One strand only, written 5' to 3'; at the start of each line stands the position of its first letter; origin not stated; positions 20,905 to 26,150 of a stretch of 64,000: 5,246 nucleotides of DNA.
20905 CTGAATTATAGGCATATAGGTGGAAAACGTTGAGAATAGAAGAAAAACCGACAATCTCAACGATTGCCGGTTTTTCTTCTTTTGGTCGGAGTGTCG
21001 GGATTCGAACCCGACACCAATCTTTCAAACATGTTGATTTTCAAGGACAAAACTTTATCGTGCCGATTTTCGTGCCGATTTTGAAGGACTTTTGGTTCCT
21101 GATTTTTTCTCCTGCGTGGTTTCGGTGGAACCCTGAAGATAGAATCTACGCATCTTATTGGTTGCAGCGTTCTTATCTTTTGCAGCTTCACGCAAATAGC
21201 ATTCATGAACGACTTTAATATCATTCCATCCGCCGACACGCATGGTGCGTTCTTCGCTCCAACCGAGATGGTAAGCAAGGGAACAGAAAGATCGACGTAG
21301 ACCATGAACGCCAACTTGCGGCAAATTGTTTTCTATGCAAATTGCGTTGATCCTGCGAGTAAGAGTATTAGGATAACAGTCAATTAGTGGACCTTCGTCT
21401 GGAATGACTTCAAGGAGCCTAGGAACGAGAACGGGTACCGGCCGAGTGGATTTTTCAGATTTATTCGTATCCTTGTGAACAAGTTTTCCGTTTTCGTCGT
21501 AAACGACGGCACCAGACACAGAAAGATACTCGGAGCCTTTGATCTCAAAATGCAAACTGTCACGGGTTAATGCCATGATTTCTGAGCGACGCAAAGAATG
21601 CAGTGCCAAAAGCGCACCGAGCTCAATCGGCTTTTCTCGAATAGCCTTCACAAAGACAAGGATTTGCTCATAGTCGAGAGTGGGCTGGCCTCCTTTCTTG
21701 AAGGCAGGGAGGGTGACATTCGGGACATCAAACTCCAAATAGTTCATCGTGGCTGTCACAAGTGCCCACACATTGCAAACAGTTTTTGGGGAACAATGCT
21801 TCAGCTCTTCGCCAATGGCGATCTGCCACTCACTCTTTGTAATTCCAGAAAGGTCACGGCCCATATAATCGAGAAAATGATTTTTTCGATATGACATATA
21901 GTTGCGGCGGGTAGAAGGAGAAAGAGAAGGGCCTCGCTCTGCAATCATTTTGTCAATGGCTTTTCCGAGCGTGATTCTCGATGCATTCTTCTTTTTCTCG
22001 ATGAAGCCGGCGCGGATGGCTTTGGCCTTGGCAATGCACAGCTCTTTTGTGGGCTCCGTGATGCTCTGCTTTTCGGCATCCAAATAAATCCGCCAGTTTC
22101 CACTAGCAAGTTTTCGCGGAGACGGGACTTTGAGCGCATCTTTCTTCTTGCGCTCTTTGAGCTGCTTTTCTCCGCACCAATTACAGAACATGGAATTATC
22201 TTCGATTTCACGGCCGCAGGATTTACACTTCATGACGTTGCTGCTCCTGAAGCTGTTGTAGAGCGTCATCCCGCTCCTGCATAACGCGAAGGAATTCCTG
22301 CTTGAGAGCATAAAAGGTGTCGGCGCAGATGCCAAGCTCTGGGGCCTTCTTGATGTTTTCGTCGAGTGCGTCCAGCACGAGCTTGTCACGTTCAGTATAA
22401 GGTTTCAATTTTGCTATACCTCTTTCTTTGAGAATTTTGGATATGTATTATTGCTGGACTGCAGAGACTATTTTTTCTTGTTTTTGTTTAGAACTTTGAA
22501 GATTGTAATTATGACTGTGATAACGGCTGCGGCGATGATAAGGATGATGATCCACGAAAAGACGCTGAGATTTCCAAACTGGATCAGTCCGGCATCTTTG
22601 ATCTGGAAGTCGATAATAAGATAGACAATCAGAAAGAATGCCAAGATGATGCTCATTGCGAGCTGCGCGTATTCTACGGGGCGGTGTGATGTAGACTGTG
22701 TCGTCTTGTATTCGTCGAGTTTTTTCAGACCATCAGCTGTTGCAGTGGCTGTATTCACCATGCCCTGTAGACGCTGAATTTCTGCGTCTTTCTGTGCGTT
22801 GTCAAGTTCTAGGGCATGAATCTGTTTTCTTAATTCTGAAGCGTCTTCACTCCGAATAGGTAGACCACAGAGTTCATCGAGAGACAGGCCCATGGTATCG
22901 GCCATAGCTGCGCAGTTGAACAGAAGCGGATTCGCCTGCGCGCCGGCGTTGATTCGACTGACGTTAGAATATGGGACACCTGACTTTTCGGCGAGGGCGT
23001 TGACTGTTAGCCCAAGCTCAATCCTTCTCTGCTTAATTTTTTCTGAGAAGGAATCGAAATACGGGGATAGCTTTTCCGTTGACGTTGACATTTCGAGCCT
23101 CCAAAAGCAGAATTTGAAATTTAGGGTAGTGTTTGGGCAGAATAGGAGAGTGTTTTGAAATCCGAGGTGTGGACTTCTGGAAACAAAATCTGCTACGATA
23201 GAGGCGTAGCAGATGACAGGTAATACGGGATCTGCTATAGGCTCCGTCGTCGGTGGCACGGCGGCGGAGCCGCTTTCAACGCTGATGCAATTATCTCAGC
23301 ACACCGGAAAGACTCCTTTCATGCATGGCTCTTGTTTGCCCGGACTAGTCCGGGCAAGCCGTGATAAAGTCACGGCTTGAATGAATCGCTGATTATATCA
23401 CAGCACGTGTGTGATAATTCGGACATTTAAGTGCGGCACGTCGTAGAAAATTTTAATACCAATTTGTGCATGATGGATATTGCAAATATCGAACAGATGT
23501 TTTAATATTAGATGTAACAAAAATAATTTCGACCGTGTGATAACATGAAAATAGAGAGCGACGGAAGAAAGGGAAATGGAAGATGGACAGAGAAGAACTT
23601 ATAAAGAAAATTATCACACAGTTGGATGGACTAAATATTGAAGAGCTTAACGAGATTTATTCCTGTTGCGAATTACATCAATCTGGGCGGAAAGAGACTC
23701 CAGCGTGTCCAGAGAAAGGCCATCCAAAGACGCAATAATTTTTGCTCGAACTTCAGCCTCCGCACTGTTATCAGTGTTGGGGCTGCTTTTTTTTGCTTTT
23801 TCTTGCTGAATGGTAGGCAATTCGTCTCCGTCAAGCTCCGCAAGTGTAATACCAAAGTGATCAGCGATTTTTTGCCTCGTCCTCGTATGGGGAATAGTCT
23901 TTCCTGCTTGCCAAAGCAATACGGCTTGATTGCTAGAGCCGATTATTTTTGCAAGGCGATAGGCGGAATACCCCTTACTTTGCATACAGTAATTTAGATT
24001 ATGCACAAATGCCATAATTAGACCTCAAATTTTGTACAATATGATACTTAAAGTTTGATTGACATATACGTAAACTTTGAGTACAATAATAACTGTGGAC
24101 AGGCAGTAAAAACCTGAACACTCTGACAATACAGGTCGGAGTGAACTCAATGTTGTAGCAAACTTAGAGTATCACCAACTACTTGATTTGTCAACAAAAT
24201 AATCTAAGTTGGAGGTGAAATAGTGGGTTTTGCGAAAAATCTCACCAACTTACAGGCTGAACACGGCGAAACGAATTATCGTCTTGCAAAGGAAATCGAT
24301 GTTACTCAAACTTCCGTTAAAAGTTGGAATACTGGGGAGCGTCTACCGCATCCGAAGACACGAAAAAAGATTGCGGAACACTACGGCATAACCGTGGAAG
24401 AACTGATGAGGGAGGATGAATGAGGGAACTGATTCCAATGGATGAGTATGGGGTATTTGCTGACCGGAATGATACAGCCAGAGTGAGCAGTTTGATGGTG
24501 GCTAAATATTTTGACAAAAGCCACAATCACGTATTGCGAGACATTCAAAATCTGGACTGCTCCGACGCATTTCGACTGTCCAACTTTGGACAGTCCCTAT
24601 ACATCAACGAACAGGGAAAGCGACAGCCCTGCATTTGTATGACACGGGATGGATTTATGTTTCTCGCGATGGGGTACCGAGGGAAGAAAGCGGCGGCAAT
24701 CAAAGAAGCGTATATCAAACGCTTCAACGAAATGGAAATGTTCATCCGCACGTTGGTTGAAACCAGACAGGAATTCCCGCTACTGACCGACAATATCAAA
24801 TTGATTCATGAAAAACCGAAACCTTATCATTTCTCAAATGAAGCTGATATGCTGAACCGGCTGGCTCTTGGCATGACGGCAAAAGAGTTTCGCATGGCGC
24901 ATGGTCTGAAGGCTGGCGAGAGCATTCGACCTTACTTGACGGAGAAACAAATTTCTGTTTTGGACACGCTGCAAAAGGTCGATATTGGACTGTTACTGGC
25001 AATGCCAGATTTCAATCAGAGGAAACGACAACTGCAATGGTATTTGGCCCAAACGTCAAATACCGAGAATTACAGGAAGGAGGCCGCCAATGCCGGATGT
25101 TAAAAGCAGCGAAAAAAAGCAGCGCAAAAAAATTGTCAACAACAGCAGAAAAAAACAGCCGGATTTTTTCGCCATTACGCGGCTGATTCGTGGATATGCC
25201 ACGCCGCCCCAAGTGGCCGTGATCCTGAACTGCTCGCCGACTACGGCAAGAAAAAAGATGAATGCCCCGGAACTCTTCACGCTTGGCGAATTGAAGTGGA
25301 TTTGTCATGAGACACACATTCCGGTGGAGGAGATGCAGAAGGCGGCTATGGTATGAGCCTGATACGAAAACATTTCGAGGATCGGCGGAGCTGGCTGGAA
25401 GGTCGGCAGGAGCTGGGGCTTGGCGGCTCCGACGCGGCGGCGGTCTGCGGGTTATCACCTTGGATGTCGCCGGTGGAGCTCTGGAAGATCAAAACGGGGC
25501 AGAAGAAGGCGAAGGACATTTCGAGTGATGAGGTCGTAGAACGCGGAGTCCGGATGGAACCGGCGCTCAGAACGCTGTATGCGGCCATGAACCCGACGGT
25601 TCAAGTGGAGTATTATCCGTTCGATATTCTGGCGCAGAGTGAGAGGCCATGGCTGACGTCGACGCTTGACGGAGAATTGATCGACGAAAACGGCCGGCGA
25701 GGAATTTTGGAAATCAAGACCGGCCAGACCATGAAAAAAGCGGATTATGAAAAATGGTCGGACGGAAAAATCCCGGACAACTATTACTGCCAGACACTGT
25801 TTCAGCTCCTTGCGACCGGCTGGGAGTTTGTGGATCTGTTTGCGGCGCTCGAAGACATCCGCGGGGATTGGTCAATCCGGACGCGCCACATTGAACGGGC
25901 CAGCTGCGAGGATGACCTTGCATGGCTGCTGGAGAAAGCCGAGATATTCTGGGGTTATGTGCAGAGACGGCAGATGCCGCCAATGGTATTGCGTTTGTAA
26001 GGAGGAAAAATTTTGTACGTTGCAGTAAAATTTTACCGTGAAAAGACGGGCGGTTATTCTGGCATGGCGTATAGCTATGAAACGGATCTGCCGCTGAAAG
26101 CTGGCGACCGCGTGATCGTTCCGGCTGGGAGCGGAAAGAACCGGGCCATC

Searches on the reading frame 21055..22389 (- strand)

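Call 54: search_protein_families(library=phrogs, proteins=[window:21055-22389:-], max_evalue=0.001)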
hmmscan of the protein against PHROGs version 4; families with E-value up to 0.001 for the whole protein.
window:21055-22389:- (444 aa): 4 families
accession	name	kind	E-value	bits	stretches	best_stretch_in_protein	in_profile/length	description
phrog_1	-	integration and excision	5.1e-32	112.9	1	75-429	96-464/611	integrase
phrog_216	-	integration and excision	3.1e-10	40.6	1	233-419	51-242/301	integrase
phrog_2546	-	unknown function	0.00023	22.4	1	53-125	1-65/180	-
phrog_16564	-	unknown function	0.00092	20.1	1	47-87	89-128/154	-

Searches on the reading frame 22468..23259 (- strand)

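Call 55: search_protein_families(library=phrogs, proteins=[window:22468-23259:-], max_evalue=0.001)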
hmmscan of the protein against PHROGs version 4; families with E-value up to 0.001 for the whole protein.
window:22468-23259:- (263 aa): 6 families
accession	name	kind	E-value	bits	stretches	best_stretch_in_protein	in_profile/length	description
phrog_8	-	transcription regulation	5.5e-10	40.2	1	48-154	58-150/346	transcriptional regulator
phrog_3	-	transcription regulation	1.4e-07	32.7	1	70-171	88-185/430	transcriptional repressor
phrog_32768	-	unknown function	1.8e-07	31.2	1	68-138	7-77/446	-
phrog_4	-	transcription regulation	4.9e-07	30.1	1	61-131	132-192/400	transcriptional repressor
phrog_5823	-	transcription regulation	2.8e-05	24.5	1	70-149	6-84/404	transcriptional regulator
phrog_1373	-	transcription regulation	0.00057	20.9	0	71-105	64-98/166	transcriptional regulator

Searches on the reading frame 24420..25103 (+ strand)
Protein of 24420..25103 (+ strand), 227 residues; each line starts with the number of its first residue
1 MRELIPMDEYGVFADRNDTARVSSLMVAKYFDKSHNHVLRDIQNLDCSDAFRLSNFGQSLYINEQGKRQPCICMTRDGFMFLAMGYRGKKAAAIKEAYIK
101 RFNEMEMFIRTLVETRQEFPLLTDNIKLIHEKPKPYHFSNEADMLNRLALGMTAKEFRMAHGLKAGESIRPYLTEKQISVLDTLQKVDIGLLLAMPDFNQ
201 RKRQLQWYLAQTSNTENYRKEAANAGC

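Call 55: search_protein_families(library=phrogs, proteins=[window:24420-25103:+], max_evalue=0.001)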
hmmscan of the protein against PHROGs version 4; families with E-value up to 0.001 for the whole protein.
window:24420-25103:+ (227 aa): 12 families
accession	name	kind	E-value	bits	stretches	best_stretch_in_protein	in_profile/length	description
phrog_2657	-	transcription regulation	4.7e-61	207.2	1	1-213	3-227/243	transcriptional regulator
phrog_518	-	transcription regulation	5.2e-39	135.4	1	17-110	19-112/268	Rha-like transcriptional regulator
phrog_995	-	transcription regulation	7.7e-37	128.4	1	17-111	116-210/307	transcriptional regulator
phrog_821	-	transcription regulation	2.3e-32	113.8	1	18-108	160-250/324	transcriptional regulator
phrog_18886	-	unknown function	6.6e-32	112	1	10-109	8-110/269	-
phrog_373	-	transcription regulation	4.1e-24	86.6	1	15-110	93-193/373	anti-repressor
phrog_63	-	transcription regulation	1.6e-16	61.7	1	15-111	126-224/431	anti-repressor Ant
phrog_10324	-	transcription regulation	3.6e-12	47.6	1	20-107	4-99/205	anti-repressor Ant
phrog_15204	-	transcription regulation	3.9e-09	37.2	1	23-59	38-74/79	anti-repressor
phrog_20738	-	transcription regulation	6.1e-07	31.2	1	76-115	3-42/103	anti-repressor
phrog_8235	-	transcription regulation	1.1e-06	29.5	1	22-114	13-110/219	anti-repressor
phrog_17716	-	unknown function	0.00017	23.4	1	84-107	1-24/101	-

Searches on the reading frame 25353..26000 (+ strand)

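Call 106: search_protein_families(library=pfam, proteins=[window:25353-26000:+], max_evalue=0.001)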
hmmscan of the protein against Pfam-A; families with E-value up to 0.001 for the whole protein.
window:25353-26000:+ (215 aa): 1 family
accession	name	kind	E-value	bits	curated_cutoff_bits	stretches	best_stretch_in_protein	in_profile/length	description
PF09588.16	YqaJ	-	1.1e-24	87.9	22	1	14-157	2-149/150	YqaJ-like viral recombinase domain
